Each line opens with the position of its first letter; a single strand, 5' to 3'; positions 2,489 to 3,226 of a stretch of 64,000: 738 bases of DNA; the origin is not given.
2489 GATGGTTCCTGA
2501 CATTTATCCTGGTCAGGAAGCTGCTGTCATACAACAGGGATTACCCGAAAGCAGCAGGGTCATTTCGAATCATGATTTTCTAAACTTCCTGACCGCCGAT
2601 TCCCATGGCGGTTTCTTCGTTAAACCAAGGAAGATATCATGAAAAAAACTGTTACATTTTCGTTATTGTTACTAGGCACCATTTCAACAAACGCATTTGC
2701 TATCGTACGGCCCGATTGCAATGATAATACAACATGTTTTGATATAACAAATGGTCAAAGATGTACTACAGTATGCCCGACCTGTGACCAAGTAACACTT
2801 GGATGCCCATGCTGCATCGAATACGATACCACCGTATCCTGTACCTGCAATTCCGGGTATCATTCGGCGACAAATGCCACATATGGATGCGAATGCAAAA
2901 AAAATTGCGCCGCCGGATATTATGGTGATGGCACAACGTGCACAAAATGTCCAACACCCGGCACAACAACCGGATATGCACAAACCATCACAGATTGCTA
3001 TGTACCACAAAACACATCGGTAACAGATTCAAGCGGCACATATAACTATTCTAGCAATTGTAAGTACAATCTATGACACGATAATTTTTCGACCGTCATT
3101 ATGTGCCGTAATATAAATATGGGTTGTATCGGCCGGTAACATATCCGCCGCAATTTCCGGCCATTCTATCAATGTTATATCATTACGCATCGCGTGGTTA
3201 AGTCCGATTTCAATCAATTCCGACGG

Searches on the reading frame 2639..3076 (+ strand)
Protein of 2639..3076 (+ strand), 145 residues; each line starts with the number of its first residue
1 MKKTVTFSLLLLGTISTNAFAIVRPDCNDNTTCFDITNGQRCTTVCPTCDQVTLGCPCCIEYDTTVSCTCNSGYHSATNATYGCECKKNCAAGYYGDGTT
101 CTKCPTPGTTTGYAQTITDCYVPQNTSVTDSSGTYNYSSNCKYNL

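Call 4: search_protein_families(library=pfam, proteins=[window:2639-3076:+], max_evalue=10)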
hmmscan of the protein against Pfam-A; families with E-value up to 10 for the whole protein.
window:2639-3076:+ (145 aa): 1 family
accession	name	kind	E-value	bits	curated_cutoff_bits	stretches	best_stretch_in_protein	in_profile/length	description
PF12947.13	EGF_3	-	6.2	7.6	28.5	1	78-101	17-36/36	EGF domain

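Call 9: find_homologous_proteins(query=window:2639-3076:+, max_evalue=0.01)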
Query window:2639-3076:+ (145 aa): 2 proteins with E <= 0.01 among 16 candidates.
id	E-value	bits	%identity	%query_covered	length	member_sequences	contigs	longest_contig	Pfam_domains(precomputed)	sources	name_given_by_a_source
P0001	4.3e-87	308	96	100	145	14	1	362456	-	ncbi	-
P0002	1.7e-24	105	45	98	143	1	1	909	-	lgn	-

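Call 22: search_protein_representatives(alignment_id=A1)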
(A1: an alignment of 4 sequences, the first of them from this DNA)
Query: 4 sequences, 116 profile positions. Proteins with E-value up to 0.001 (for the whole library): 409; up to 1e-10: 26; up to 1e-30: 2. The best 150 are listed.
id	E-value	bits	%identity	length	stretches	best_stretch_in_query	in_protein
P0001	1.4e-53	196.4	-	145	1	1-115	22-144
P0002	1.0e-50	187.1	-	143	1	1-116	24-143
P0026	2.3e-30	121.5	-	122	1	5-116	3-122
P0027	5.7e-21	91.2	-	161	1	8-115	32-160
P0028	1.6e-20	89.8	-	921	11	60-92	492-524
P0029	9.2e-19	84.1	-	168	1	11-115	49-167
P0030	8.2e-17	77.8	-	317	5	53-114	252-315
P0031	2.6e-16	76.2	-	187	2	61-116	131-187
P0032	4.1e-16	75.6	-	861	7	59-93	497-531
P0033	4.1e-16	75.6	-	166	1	4-115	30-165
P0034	3.0e-14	69.6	-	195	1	2-115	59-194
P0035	3.3e-13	66.2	-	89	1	57-114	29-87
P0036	3.4e-13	66.2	-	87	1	61-114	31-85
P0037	1.0e-12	64.6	-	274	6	60-115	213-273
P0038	1.2e-12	64.4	-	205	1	40-116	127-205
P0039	2.3e-12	63.4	-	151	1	53-116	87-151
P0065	1.4e-09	54.5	-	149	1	18-116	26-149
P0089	2.6e-08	50.4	-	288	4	61-114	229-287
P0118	1.4e-07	48.0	-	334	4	60-115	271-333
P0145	5.0e-07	46.3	-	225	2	25-115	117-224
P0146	5.1e-07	46.2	-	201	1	23-116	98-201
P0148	5.5e-07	46.1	-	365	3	57-109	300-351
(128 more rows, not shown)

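Call 31: search_protein_families(library=ncbifam, proteins=[window:2639-3076:+, P0039, P0146, P0145, P0065, P0037, P0030, P0118], max_evalue=1)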
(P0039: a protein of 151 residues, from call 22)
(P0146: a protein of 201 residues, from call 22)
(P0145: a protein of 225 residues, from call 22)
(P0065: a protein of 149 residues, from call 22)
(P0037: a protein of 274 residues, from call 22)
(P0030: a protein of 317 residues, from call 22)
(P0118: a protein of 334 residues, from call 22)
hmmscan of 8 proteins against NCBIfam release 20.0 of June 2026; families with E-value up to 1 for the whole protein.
window:2639-3076:+ (145 aa): 0 families

P0039 (151 aa): 1 family
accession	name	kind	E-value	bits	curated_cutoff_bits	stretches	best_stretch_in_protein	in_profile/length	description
NF041201.1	recomb_XisF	equivalog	0.087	11.7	375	1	45-106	268-334/465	fdxN element excision recombinase XisF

P0146 (201 aa): 0 families

P0145 (225 aa): 0 families

P0065 (149 aa): 0 families

P0037 (274 aa): 0 families

P0030 (317 aa): 0 families

P0118 (334 aa): 0 families

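Call 32: search_protein_families(library=pfam, proteins=[P0039, P0146, P0145, P0065, P0037, P0030, P0118, P0148, P0028, P0089], max_evalue=1)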
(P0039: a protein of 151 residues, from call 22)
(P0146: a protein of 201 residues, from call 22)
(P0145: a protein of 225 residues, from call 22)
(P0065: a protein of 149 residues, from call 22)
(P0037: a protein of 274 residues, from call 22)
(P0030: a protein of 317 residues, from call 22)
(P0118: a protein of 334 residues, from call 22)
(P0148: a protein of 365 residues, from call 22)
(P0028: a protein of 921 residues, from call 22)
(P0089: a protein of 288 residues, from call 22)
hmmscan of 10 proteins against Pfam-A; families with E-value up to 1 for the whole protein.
P0039 (151 aa): 2 families
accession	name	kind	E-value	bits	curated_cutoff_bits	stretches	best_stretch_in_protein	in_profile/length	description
PF12947.13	EGF_3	-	0.059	14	28.5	1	81-106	10-36/36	EGF domain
PF18174.6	HU-CCDC81_bac_1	-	0.22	11.9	26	1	67-93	17-43/59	CCDC81-like prokaryotic HU domain 1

P0146 (201 aa): 0 families

P0145 (225 aa): 0 families

P0065 (149 aa): 0 families

P0037 (274 aa): 2 families
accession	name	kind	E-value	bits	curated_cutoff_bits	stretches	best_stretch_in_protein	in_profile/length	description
PF07699.19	Ephrin_rec_like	-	2.2e-08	34.2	23.1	1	44-87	6-48/48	Tyrosine-protein kinase ephrin type A/B receptor-like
PF23091.2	TNFR_ELAPOR1_6th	-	0.0001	22.6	33.2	3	33-75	2-37/41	ELAPOR1-like, TNF receptor-like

P0030 (317 aa): 5 families
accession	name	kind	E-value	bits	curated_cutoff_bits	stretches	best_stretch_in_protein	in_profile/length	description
PF07699.19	Ephrin_rec_like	-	0.021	15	23.1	2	30-58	13-39/48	Tyrosine-protein kinase ephrin type A/B receptor-like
PF24459.1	DUF7574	-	0.044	14.2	27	1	230-279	9-56/107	Domain of unknown function (DUF7574)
PF15913.10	Furin-like_2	-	0.32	11.7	28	0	12-51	20-59/102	Furin-like repeat, cysteine-rich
PF00653.27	BIR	-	0.62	11.1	22.9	1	198-221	17-40/70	Inhibitor of Apoptosis domain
PF07562.20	NCD3G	-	0.84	10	38.9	0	205-223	32-51/54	Nine Cysteines Domain of family 3 GPCR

P0118 (334 aa): 2 families
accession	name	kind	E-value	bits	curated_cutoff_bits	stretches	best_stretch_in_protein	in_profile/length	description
PF07699.19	Ephrin_rec_like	-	1.4e-09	38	23.1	3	168-202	13-48/48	Tyrosine-protein kinase ephrin type A/B receptor-like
PF09402.16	MSC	-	0.24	11.2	29.7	1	128-178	40-77/337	Man1-Src1p-C-terminal domain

P0148 (365 aa): 0 families

P0028 (921 aa): 9 families
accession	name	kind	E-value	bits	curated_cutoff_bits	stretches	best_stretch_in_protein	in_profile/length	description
PF07679.22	I-set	-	5.8e-11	42.7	23.7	1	205-281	11-82/90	Immunoglobulin I-set domain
PF00047.31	ig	-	4.5e-09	36.9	21.8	1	205-282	4-79/81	Immunoglobulin domain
PF13927.12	Ig_3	-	8.9e-09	36.2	30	1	200-275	9-78/78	Immunoglobulin domain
PF00683.22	TB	-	7.2e-07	29.3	22.2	1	678-698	18-38/44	TB domain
PF13895.12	Ig_2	-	4.1e-06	27.4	27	1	205-288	10-77/79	Immunoglobulin domain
PF19428.4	Sema4F_C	-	0.0026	17.6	27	1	728-829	20-121/197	Semaphorin 4F C-terminal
PF05790.21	C2-set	-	0.058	14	24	0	254-274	43-63/80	Immunoglobulin C2-set domain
PF09511.15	RNA_lig_T4_1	-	0.075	13.3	28.3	0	733-763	43-73/227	RNA ligase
PF24025.1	Ig_DR_A0283-like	-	0.17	12.6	27.1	0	124-149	43-68/102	DR_A0283-like, Ig-like domain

P0089 (288 aa): 4 families
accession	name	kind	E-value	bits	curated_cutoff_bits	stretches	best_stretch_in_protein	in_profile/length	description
PF07699.19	Ephrin_rec_like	-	0.00024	21.3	23.1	3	229-264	14-48/48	Tyrosine-protein kinase ephrin type A/B receptor-like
PF15913.10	Furin-like_2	-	0.0037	17.9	28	1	169-245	12-91/102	Furin-like repeat, cysteine-rich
PF25478.1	EGF_Mua-3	-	0.004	17.6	27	1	211-235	7-31/48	Transmembrane cell adhesion receptor mua-3-like, EGF-like domain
PF12946.13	EGF_MSP1_1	-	0.016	15.7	27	1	209-241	5-37/37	MSP1 EGF domain 1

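Call 38: find_encoding_contigs(protein=P0002, flank=3000, max_places=4)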
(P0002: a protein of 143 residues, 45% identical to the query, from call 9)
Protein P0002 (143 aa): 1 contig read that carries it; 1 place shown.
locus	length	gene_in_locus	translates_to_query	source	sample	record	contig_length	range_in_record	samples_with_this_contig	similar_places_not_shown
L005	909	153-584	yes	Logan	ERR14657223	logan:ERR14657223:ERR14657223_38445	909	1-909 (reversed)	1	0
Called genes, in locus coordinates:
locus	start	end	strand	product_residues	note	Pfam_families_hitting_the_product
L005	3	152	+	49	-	?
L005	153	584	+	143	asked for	-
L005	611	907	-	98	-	?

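Call 39: find_encoding_contigs(protein=P0020, flank=4000, max_places=4)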
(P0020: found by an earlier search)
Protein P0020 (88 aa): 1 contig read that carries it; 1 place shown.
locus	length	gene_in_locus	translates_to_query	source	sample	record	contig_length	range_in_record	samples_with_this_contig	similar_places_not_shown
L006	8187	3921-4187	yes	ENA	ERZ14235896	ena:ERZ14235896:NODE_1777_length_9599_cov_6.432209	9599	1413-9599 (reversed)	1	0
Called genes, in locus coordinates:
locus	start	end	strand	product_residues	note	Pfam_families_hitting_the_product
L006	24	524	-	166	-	PF05198:IF3_N, PF00707:IF3_C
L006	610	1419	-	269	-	PF03167:UDG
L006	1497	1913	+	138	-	PF00691:OmpA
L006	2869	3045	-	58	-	-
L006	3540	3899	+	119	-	-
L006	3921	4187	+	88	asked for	-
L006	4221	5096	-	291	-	PF02195:ParB_N, PF17762:HTH_ParB, PF23552:ParB_C (weak)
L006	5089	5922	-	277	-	PF06564:CBP_BcsQ, PF10609:ParA, PF00142:Fer4_NifH (faint), PF01656:CbiA, PF02374:ArsA_ATPase (weak), PF09140:MipZ (weak), PF13614:AAA_31, PF09140:MipZ (weak)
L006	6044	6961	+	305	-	-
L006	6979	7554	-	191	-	PF02527:GidB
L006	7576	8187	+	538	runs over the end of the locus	PF09976:TPR_21 (faint), PF13181:TPR_8 (faint)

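Call 40: find_encoding_contigs(protein=P0001, flank=3000, max_places=4)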
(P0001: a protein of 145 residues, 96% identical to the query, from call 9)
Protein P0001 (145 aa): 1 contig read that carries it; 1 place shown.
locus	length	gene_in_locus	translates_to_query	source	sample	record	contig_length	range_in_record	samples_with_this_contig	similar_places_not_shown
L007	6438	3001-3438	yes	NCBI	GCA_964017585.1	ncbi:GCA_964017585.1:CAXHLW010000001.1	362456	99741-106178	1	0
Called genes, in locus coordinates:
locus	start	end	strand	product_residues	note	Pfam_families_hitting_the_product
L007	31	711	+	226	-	PF03799:FtsQ_DivIB_C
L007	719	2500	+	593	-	PF14450:FtsA, PF00834:Ribul_P_3_epim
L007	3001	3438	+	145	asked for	-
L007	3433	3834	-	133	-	PF02367:TsaE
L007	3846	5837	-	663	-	PF00270:DEAD (weak), PF04851:ResIII, PF17757:UvrB_inter, PF27431:UvrB_3rd, PF00271:Helicase_C, PF12344:UvrB, PF02151:UVR (weak)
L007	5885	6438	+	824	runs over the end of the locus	PF05170:AsmA (faint)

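Call 51: find_encoding_contigs(protein=P0027, flank=3000, max_places=3)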
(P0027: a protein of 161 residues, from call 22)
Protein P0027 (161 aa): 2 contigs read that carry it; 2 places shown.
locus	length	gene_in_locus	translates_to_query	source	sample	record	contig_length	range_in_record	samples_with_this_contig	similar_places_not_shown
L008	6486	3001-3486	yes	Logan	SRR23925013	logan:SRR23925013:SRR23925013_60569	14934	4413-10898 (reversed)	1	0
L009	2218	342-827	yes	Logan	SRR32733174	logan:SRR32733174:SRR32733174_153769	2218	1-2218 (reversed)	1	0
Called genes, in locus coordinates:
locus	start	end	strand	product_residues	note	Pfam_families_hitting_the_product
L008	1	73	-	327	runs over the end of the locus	PF00849:PseudoU_synth_2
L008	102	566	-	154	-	-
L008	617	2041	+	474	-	PF01541:GIY-YIG, PF27096:UvrC_M, PF02151:UVR, PF08459:UvrC_RNaseH_dom, PF12826:HHH_2 (weak), PF14520:HHH_5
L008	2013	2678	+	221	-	PF01066:CDP-OH_P_transf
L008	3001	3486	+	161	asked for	-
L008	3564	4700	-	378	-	PF00226:DnaJ, PF01556:DnaJ_C, PF00684:DnaJ_CXXCXGXG, PF15777:Anti-TRAP (faint)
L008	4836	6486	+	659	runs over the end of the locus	PF02518:HATPase_c, PF00204:DNA_gyraseB, PF01751:Toprim, PF00986:DNA_gyraseB_C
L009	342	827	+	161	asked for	-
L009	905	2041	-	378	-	PF00226:DnaJ, PF01556:DnaJ_C, PF00684:DnaJ_CXXCXGXG, PF15777:Anti-TRAP (faint)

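Call 52: find_encoding_contigs(protein=P0033, flank=3000, max_places=3)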
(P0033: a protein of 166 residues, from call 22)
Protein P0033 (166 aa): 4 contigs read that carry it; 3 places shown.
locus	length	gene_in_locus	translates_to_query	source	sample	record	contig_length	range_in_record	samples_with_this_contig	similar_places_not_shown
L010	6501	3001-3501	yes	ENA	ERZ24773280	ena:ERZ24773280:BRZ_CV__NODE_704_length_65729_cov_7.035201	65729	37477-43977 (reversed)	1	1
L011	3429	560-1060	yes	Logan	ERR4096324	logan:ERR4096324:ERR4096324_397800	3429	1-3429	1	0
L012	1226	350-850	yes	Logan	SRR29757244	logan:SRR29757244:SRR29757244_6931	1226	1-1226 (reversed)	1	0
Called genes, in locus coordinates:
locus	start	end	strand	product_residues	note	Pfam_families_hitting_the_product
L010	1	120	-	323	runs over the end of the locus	PF00849:PseudoU_synth_2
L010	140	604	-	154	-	-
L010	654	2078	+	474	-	PF01541:GIY-YIG, PF27096:UvrC_M, PF02151:UVR, PF08459:UvrC_RNaseH_dom, PF12826:HHH_2 (weak), PF14520:HHH_5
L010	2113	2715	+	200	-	PF01066:CDP-OH_P_transf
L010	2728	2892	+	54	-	-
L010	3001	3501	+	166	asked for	-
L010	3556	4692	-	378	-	PF00226:DnaJ, PF01556:DnaJ_C, PF00684:DnaJ_CXXCXGXG, PF15777:Anti-TRAP (faint)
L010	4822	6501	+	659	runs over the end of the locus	PF02518:HATPase_c, PF00204:DNA_gyraseB, PF01751:Toprim, PF00986:DNA_gyraseB_C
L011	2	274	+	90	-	?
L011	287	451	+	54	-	-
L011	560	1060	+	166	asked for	-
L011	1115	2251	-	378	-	PF00226:DnaJ, PF01556:DnaJ_C, PF00684:DnaJ_CXXCXGXG, PF15777:Anti-TRAP (faint)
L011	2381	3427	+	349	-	?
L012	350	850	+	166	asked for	-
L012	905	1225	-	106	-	?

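Call 53: find_encoding_contigs(protein=P0035, flank=3000, max_places=3)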
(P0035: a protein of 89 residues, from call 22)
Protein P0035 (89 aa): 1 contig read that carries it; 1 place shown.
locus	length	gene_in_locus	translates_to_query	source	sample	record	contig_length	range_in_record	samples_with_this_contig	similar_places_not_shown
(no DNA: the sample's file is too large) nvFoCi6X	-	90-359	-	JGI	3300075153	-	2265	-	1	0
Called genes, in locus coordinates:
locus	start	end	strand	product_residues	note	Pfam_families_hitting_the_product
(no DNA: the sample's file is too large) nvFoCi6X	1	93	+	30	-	?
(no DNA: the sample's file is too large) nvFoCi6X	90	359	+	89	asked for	-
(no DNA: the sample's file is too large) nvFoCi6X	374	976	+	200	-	-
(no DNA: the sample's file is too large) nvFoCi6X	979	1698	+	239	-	-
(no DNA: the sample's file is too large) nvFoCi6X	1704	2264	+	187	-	?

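Call 54: find_encoding_contigs(protein=P0039, flank=3000, max_places=3)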
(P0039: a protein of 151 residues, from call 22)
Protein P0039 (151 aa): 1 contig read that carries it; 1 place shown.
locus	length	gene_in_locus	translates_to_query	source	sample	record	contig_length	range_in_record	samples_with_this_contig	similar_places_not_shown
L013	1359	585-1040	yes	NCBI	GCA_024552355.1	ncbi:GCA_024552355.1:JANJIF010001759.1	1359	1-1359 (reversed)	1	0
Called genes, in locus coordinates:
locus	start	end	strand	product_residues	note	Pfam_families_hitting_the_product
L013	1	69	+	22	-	?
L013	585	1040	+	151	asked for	-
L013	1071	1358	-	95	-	?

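Call 87: predict_structure(alignment_id=A6)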
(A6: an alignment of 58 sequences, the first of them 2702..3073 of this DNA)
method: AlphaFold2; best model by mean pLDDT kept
length: 124 residues; sequences in the alignment: 58
mean_pLDDT: 88.3   pTM: 0.70
mean pLDDT of the five models: 88.3, 88.1, 87.7, 86.4, 85.0
residues with pLDDT >= 90: 90; 70-90: 13; 50-70: 21; < 50: 0
segments of 3 or more residues with pLDDT < 50: none
pLDDT, mean of each block of 10 residues (from residue 1): 65 96 78 60 90 94 95 95 96 95 97 97 93
secondary structure, 60 per line:
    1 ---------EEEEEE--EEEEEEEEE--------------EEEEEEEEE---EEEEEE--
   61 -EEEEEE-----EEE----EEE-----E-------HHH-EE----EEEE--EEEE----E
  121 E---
elements in order: E10-15 E18-26 E41-49 E53-58 E62-67 E73-75 E80-82 E106-109 E112-115

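Call 89: fold_search(model_id=the predicted structure, library=pdb)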
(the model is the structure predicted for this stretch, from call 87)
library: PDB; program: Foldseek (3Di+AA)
matches with E <= 10: 112; with E <= 0.001: 0
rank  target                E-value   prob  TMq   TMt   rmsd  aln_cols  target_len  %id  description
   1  7p3i_C                1.7e-01  0.38  0.26  0.21  10.8       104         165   19  Crystal structure of human CD40/TNFRSF5 in complex with the anti-CD40 DARPin protein (released 2022-04-06)
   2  8yx9_K                3.5e-01  0.33  0.23  0.21   6.0        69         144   25  CD40 in complex with Dacetuzumab Fab (released 2024-05-08)
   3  6mhr_C                4.9e-01  0.57  0.30  0.27  10.0        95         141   13  Structure of the human 4-1BB / Urelumab Fab complex (released 2018-11-21)
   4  7p3i_A                6.0e-01  0.28  0.26  0.20   7.9        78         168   22  Crystal structure of human CD40/TNFRSF5 in complex with the anti-CD40 DARPin protein (released 2022-04-06)
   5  6a3w_C                7.1e-01  0.25  0.29  0.28  15.2       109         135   20  Complex structure of 4-1BB and utomilumab (released 2018-10-10)
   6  6y8k_AAA              9.2e-01  0.63  0.26  0.25   4.3        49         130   18  Crystal structure of CD137 in complex with the cyclic peptide BCY10916 (released 2021-02-03)
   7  6a3w_L                1.0e+00  0.41  0.28  0.29   8.6        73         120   18  Complex structure of 4-1BB and utomilumab (released 2018-10-10)
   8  7d4b_A                1.1e+00  0.41  0.30  0.27   7.3        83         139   14  Crystal structure of 4-1BB in complex with a VHH (released 2021-07-14)
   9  6a3w_F                1.2e+00  0.63  0.30  0.38   4.7        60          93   20  Complex structure of 4-1BB and utomilumab (released 2018-10-10)
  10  9p8l_B                1.3e+00  0.21  0.20  0.25   7.9        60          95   17  Structure of Lockin in complex with 3'cADPR (released 2025-07-30)
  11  5wjf_A                1.3e+00  0.18  0.27  0.26  10.3       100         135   15  Crystal structure of murine 4-1BB from HEK293T cells in P21212 space group (released 2017-12-20)
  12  5wiw_B                1.5e+00  0.21  0.25  0.27   8.1        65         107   18  Crystal structure of murine 4-1BB N128A mutant from HEK293T cells in P43 space group (released 2017-12-20)
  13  4kgq_D                1.7e+00  0.63  0.28  0.22   3.9        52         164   19  Crystal structure of a human light loop mutant in complex with dcr3 (released 2013-07-10)
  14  6bwv_D                1.7e+00  0.16  0.22  0.20   8.5        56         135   20  Crystal Structure of the 4-1BB/4-1BBL Complex (released 2018-05-09)
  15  6ng3_A                1.7e+00  0.14  0.24  0.16  18.3       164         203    8  Crystal structure of human CD160 and HVEM complex (released 2019-07-03)
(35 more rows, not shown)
